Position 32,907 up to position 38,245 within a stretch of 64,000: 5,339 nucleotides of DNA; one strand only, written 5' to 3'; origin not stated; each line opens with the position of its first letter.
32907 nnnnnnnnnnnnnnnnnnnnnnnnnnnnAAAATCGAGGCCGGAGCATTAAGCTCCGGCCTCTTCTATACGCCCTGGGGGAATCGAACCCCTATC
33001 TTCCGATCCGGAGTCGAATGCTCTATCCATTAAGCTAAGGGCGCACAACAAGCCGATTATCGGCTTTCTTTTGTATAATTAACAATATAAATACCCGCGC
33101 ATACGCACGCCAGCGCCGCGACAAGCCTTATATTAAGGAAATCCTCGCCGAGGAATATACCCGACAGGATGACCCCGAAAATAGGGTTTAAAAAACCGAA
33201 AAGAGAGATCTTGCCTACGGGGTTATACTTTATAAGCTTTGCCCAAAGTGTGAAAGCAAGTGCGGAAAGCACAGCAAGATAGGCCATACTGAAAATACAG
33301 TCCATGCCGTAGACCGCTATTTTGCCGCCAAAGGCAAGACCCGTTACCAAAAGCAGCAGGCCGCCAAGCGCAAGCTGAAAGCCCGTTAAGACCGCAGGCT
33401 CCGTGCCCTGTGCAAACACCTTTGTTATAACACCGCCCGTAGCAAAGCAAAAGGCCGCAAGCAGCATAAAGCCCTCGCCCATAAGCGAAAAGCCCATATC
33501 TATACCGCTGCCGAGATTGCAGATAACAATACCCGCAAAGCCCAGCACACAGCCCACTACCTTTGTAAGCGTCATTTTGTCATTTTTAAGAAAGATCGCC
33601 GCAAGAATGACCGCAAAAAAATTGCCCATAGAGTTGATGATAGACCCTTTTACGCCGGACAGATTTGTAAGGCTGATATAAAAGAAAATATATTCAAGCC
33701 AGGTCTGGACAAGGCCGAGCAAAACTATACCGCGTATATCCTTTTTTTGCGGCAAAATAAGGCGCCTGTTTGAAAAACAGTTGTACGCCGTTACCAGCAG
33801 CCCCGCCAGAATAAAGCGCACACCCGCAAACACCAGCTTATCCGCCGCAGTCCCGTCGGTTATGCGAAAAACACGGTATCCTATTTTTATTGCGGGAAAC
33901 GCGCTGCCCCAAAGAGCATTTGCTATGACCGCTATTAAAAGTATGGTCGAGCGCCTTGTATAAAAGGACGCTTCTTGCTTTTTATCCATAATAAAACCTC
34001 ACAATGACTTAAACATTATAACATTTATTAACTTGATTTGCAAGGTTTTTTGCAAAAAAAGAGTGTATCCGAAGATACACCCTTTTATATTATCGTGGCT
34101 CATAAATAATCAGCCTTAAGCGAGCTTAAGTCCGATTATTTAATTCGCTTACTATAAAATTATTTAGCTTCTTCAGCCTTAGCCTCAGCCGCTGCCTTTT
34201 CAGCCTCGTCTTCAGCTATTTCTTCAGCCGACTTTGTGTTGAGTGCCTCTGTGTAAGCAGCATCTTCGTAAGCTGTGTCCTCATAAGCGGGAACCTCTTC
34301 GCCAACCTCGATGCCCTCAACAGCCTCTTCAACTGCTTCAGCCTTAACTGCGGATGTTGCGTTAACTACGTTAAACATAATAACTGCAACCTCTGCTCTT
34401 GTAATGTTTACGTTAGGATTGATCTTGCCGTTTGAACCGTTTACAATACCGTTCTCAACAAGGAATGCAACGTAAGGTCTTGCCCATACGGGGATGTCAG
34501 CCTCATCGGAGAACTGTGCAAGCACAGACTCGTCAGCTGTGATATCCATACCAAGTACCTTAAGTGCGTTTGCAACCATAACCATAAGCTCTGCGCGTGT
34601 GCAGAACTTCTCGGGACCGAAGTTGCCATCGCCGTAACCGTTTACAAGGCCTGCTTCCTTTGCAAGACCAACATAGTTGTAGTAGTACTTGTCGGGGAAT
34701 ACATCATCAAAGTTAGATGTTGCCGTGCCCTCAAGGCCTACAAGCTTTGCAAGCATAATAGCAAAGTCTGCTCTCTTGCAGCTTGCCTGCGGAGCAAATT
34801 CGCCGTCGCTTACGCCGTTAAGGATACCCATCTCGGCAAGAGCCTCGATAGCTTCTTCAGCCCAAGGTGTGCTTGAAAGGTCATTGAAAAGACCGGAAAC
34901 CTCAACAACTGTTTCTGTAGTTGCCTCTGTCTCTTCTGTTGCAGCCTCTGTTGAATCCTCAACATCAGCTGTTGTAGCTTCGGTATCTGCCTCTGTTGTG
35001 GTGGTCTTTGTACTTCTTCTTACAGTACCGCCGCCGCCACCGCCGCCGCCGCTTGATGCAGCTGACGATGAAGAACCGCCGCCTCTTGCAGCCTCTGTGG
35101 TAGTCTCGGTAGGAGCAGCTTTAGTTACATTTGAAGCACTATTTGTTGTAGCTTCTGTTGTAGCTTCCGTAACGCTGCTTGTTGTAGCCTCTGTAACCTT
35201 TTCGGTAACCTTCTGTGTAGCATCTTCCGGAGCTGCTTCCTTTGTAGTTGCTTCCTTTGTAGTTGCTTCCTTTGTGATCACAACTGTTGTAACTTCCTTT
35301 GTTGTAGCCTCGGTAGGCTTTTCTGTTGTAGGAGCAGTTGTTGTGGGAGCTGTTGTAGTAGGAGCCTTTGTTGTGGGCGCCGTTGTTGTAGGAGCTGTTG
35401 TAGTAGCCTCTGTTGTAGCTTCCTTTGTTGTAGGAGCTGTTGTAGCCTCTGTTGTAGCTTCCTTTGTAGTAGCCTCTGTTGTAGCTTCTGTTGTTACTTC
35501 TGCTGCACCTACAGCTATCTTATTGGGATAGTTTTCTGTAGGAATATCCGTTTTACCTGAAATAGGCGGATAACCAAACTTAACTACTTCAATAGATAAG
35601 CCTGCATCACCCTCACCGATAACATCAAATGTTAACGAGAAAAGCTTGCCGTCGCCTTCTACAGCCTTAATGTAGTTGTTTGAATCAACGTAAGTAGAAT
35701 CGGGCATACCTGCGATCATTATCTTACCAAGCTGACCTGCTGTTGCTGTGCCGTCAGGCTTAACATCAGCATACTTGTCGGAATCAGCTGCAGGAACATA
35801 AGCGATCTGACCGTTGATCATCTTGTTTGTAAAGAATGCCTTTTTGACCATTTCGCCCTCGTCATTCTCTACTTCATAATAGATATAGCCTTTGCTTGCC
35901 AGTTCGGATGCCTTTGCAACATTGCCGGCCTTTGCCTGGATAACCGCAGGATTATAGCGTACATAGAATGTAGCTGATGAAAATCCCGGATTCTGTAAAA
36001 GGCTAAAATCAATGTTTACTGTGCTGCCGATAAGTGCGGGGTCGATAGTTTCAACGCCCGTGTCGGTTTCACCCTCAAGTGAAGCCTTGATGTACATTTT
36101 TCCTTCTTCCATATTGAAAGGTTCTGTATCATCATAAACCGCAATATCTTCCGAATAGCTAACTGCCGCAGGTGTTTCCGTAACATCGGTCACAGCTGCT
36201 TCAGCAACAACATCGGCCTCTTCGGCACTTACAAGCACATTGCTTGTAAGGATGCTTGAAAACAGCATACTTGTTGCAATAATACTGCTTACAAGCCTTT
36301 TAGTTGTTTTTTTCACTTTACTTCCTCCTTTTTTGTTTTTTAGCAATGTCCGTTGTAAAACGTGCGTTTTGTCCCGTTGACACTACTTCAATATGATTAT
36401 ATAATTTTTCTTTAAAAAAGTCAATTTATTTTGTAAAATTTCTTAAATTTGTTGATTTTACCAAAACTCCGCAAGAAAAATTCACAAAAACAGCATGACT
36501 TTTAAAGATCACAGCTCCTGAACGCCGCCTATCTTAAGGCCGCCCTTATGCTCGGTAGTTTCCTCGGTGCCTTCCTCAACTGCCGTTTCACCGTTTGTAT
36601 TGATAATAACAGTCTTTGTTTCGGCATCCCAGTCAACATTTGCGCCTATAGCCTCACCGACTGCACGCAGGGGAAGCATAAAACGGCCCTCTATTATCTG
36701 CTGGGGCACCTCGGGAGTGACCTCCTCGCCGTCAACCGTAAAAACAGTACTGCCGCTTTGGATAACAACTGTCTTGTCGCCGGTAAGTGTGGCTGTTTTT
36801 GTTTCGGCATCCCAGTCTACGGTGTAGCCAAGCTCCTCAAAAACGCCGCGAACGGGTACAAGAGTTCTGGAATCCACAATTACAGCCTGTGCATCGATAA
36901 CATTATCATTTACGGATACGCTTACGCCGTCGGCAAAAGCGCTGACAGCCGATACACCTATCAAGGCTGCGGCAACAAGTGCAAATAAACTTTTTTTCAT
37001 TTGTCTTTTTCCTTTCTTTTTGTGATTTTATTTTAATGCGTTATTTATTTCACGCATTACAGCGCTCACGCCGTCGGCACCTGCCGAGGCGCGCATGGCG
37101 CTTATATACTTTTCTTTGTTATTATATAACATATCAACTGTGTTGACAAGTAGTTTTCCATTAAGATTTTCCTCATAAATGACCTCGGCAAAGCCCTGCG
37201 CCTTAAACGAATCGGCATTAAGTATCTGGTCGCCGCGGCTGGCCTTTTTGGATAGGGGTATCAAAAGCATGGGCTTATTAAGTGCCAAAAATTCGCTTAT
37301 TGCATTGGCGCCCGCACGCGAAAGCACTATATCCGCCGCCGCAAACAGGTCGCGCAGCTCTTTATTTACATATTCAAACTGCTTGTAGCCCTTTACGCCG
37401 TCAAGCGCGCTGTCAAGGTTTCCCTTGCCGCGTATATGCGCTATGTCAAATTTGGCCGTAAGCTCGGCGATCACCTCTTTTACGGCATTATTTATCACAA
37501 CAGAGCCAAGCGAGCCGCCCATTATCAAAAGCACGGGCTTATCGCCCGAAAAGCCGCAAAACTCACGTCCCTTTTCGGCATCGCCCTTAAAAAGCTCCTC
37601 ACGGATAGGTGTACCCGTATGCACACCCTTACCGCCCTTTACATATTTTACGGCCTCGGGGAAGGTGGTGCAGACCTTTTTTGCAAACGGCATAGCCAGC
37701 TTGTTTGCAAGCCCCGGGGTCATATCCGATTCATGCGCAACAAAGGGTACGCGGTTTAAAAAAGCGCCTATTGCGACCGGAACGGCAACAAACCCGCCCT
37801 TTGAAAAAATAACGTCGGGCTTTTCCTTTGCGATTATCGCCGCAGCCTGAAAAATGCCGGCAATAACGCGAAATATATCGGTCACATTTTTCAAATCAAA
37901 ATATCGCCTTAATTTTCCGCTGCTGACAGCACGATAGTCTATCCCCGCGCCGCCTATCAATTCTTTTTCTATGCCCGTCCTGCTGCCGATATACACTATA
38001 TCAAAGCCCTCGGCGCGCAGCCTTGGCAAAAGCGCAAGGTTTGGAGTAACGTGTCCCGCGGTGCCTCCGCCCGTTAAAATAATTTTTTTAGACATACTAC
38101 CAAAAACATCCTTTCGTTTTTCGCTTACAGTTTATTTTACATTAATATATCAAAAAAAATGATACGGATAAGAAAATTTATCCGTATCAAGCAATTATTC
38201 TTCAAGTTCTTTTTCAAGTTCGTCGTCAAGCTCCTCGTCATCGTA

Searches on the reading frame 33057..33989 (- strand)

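Call 48: search_protein_families(library=pfam, proteins=[window:33057-33989:-], max_evalue=0.00001)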
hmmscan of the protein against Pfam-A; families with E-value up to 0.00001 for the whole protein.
window:33057-33989:- (310 aa): 2 families
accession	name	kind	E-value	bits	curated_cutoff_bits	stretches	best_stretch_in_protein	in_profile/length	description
PF00892.27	EamA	-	2e-32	112.7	28.2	2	170-304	2-134/135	EamA-like transporter family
PF03151.22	TPT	-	6e-06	26.3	30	0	190-306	23-138/291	Triose-phosphate Transporter family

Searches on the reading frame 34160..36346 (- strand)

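Call 47: search_protein_families(library=pfam, proteins=[window:34160-36346:-], max_evalue=0.00001)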
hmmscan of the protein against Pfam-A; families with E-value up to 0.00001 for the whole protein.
window:34160-36346:- (728 aa): 1 family
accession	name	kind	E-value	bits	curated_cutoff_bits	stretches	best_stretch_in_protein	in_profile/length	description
PF00395.25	SLH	-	2.6e-38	130.2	20.8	3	487-529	2-44/44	S-layer homology domain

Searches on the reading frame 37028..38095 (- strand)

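Call 48: search_protein_families(library=pfam, proteins=[window:37028-38095:-], max_evalue=0.00001)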
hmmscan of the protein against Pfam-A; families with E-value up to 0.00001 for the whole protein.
window:37028-38095:- (355 aa): 2 families
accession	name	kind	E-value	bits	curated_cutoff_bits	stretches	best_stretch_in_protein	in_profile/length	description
PF03033.26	Glyco_transf_28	-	2e-35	122.3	26.2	1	5-142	1-138/139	Glycosyltransferase family 28 N-terminal domain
PF04101.22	Glyco_tran_28_C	-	6.2e-30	104.8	22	1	188-338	1-155/166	Glycosyltransferase family 28 C-terminal domain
